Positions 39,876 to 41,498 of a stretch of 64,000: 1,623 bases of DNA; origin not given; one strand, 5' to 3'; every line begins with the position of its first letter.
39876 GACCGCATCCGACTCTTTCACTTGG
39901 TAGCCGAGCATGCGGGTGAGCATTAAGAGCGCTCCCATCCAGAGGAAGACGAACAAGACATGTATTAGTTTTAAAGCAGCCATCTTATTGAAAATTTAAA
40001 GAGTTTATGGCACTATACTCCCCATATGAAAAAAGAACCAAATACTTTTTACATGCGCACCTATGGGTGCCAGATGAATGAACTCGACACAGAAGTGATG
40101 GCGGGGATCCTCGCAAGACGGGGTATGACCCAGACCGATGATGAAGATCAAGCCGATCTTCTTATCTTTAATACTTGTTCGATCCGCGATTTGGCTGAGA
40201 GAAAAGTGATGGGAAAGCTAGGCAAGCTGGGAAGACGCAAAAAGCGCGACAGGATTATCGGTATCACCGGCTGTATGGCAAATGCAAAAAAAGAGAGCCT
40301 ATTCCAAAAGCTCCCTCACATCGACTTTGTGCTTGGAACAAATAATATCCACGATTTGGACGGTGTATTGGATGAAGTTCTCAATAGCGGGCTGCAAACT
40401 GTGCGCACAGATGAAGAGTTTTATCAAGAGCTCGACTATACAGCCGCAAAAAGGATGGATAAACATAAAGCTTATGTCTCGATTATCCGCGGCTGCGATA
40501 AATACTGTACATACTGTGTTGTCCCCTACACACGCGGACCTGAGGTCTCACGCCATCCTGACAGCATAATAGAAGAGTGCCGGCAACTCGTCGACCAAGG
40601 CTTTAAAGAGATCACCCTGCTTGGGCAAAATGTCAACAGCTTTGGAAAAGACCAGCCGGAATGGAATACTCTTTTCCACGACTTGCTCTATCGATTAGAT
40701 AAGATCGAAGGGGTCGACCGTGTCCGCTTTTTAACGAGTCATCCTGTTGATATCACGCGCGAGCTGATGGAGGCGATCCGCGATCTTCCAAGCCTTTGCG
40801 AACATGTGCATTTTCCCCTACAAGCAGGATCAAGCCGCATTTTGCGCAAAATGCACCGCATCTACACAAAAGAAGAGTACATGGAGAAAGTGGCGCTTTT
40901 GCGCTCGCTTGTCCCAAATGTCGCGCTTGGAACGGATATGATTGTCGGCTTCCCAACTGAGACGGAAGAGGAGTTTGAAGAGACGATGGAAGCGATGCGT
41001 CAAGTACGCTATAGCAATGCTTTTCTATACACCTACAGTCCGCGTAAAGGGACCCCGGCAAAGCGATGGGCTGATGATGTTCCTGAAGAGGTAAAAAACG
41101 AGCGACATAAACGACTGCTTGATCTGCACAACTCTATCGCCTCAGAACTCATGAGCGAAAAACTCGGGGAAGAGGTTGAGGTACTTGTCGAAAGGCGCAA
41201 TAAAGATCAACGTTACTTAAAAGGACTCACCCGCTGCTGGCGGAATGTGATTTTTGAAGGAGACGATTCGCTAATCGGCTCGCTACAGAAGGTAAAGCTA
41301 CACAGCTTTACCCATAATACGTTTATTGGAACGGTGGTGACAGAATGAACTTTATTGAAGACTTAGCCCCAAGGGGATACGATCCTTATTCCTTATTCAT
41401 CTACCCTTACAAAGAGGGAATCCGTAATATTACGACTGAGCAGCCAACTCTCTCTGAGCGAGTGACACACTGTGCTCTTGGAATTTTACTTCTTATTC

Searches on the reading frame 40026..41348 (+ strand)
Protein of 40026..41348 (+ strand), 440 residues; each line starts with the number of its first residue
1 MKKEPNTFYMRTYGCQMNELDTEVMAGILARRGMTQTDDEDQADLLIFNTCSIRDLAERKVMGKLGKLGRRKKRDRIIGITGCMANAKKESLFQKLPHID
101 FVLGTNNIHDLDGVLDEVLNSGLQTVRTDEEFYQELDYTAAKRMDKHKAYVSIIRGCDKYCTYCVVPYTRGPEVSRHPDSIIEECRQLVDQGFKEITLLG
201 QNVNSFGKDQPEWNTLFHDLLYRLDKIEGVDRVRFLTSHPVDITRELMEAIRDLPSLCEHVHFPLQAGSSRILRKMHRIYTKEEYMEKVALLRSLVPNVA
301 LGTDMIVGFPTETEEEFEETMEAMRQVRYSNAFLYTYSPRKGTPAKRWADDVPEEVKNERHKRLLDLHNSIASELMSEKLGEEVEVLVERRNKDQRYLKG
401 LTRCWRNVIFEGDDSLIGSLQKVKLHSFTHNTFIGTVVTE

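Call 20: search_protein_families(library=ncbifam, proteins=[window:40026-41348:+], max_evalue=0.00001)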
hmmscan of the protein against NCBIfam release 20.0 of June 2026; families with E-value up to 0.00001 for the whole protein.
window:40026-41348:+ (440 aa): 13 families
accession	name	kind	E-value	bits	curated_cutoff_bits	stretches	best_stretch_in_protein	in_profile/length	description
TIGR01574.1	miaB-methiolase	equivalog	1e-146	489.4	355.3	1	7-438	1-437/437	tRNA (N6-isopentenyl adenosine(37)-C2)-methylthiotransferase MiaB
TIGR00089.1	TIGR00089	subfamily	1e-145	485.8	251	1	7-434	1-428/429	MiaB/RimO family radical SAM methylthiotransferase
TIGR01579.1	MiaB-like-C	equivalog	3.6e-100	336.1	357.05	1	11-424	2-415/416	tRNA (N(6)-L-threonylcarbamoyladenosine(37)-C(2))-methylthiotransferase MtaB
NF010916.0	PRK14336.1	equivalog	1.7e-97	326.8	606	1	7-427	3-402/418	tRNA (N6-isopentenyl adenosine(37)-C2)-methylthiotransferase MiaB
TIGR01125.1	TIGR01125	equivalog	1.3e-85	288.1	356.95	1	11-400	5-388/432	30S ribosomal protein S12 methylthiotransferase RimO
TIGR01578.1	MiaB-like-B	hypoth_equivalog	3e-77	260.2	314.7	1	8-438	2-421/421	tRNA (N(6)-L-threonylcarbamoyladenosine(37)-C(2))-methylthiotransferase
TIGR04014.1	B12_SAM_MJ_0865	equivalog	2.8e-26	92.3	360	1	148-356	160-365/434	methyl-coenzyme M reductase glutamine C-methyltransferase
TIGR04013.1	B12_SAM_MJ_1487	hypoth_equivalog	7.9e-26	90.8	251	1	126-367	128-372/382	TIGR04013 family B12-binding domain/radical SAM domain-containing protein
TIGR04479.1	bcpD_PhpK_rSAM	subfamily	1.7e-11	43.2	600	1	148-327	241-409/504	PhpK family radical SAM P-methyltransferase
TIGR04072.2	rSAM_ladder_B12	equivalog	3.1e-07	29.4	360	1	151-336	183-358/443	lipid biosynthesis B12-binding/radical SAM protein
TIGR03471.1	HpnJ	equivalog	2.1e-06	26.9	577.6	1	149-328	196-366/472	hopanoid biosynthesis associated radical SAM protein HpnJ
TIGR04107.1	rSAM_HutW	equivalog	8.7e-06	24.8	400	0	263-350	157-243/419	heme anaerobic degradation radical SAM methyltransferase ChuW/HutW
TIGR03994.1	rSAM_HemZ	equivalog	9.1e-06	25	321.4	0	239-374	181-312/401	coproporphyrinogen dehydrogenase HemZ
